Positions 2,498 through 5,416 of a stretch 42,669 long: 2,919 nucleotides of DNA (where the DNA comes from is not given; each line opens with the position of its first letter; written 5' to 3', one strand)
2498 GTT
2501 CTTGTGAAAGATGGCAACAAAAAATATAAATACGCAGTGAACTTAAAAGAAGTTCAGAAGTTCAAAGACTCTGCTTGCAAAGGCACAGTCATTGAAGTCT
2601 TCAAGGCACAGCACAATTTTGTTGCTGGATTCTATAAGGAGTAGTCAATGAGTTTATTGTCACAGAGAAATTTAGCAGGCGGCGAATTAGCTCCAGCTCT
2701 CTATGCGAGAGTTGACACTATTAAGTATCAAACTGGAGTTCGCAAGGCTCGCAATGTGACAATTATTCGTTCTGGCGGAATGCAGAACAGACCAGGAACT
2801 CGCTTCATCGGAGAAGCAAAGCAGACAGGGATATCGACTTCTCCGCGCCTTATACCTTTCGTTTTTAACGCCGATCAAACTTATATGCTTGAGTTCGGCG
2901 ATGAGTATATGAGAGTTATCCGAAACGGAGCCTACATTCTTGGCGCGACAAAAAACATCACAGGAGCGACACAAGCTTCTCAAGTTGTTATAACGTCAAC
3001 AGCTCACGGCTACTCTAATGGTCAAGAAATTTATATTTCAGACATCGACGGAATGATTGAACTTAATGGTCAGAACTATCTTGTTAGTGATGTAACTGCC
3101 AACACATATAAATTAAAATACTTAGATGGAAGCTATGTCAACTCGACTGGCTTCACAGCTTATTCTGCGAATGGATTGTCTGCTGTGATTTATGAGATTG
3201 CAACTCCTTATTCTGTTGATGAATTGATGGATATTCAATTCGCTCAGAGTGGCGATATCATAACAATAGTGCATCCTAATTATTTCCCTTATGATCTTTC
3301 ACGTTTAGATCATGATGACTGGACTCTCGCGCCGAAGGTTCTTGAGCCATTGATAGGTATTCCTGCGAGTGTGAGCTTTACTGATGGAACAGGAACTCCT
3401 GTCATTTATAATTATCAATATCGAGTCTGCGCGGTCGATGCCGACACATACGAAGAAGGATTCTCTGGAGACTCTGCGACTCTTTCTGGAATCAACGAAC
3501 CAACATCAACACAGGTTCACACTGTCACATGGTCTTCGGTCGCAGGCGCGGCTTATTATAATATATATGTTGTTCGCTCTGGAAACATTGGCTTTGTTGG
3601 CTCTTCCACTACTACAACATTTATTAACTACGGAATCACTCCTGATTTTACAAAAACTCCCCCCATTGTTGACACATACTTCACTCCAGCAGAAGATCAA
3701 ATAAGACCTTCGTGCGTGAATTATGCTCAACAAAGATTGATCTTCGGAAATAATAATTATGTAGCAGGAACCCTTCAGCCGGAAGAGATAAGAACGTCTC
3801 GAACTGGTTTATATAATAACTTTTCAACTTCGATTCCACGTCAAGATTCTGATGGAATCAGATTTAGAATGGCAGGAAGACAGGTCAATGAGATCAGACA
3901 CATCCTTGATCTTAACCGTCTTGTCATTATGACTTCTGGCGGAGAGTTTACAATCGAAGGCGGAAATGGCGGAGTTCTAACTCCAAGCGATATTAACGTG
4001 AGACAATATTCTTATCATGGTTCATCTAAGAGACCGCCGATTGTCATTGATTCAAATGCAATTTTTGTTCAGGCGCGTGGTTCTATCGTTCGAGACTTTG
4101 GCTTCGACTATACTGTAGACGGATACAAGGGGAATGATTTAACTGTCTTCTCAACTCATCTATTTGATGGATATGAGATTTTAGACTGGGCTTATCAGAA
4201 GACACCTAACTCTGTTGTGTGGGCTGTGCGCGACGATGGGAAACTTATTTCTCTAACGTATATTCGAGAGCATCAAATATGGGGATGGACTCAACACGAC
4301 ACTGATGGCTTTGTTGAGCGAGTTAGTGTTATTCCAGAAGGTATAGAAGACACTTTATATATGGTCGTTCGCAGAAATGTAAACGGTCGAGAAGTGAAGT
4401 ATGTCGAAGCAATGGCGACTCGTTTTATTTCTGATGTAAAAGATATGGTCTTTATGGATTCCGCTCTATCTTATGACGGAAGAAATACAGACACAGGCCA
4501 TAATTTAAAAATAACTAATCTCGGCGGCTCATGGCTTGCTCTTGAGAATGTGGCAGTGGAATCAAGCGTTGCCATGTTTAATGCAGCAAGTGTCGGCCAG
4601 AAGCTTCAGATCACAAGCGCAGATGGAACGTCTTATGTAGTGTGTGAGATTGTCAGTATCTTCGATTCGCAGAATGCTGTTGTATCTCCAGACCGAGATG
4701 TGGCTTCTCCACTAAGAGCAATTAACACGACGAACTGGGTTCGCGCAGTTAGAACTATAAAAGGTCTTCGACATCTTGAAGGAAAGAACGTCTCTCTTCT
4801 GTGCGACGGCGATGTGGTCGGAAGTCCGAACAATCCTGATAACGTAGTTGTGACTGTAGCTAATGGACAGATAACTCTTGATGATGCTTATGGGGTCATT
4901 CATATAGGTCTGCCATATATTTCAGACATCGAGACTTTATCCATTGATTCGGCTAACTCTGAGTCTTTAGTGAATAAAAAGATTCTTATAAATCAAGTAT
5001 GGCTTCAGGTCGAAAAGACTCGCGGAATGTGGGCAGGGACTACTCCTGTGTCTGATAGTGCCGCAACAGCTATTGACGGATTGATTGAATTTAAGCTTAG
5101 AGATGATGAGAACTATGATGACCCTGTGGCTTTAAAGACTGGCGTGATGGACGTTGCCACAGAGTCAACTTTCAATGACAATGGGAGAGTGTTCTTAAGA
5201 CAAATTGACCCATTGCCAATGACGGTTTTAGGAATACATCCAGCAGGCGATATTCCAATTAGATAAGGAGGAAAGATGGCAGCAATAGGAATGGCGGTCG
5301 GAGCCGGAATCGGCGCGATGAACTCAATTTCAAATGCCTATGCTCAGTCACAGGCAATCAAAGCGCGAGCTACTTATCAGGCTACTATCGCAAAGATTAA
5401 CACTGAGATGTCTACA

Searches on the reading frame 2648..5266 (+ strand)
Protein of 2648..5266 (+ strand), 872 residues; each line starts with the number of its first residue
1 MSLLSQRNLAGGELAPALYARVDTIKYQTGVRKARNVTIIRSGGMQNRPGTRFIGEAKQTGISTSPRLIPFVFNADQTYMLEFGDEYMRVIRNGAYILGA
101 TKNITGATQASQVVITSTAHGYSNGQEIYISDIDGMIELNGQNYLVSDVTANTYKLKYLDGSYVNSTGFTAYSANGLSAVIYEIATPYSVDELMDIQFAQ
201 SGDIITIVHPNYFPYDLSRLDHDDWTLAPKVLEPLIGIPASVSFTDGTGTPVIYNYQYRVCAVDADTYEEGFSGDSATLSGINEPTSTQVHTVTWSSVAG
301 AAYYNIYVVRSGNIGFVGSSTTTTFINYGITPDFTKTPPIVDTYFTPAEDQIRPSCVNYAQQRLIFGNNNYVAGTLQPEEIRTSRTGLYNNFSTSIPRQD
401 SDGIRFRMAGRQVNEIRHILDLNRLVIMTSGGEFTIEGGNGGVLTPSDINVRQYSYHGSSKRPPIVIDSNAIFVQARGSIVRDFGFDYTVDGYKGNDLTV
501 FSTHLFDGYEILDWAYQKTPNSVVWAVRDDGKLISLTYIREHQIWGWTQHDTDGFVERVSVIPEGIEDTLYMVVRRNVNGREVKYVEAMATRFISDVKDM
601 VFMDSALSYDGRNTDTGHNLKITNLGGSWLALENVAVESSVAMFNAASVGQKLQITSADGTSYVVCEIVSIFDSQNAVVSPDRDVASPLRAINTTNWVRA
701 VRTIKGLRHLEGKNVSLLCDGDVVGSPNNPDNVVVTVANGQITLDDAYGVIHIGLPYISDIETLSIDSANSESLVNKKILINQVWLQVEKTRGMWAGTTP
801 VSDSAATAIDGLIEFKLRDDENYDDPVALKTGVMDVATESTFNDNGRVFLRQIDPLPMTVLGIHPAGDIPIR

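Call 12: search_protein_families(library=phrogs, proteins=[window:2648-5266:+], max_evalue=0.001)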
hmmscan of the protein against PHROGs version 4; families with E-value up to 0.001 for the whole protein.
window:2648-5266:+ (872 aa): 5 families
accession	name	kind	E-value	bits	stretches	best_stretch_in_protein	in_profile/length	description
phrog_376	-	tail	1.8e-194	649.2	1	3-867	5-707/712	tail protein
phrog_15566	-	tail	5.4e-140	468.5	1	353-864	47-544/552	tail protein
phrog_30010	-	unknown function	7.6e-56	190.9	1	478-749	188-458/517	-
phrog_20269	-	unknown function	2.9e-49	169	1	6-228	7-151/374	-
phrog_584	-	tail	1.2e-06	29.5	1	97-166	16-84/218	major tail protein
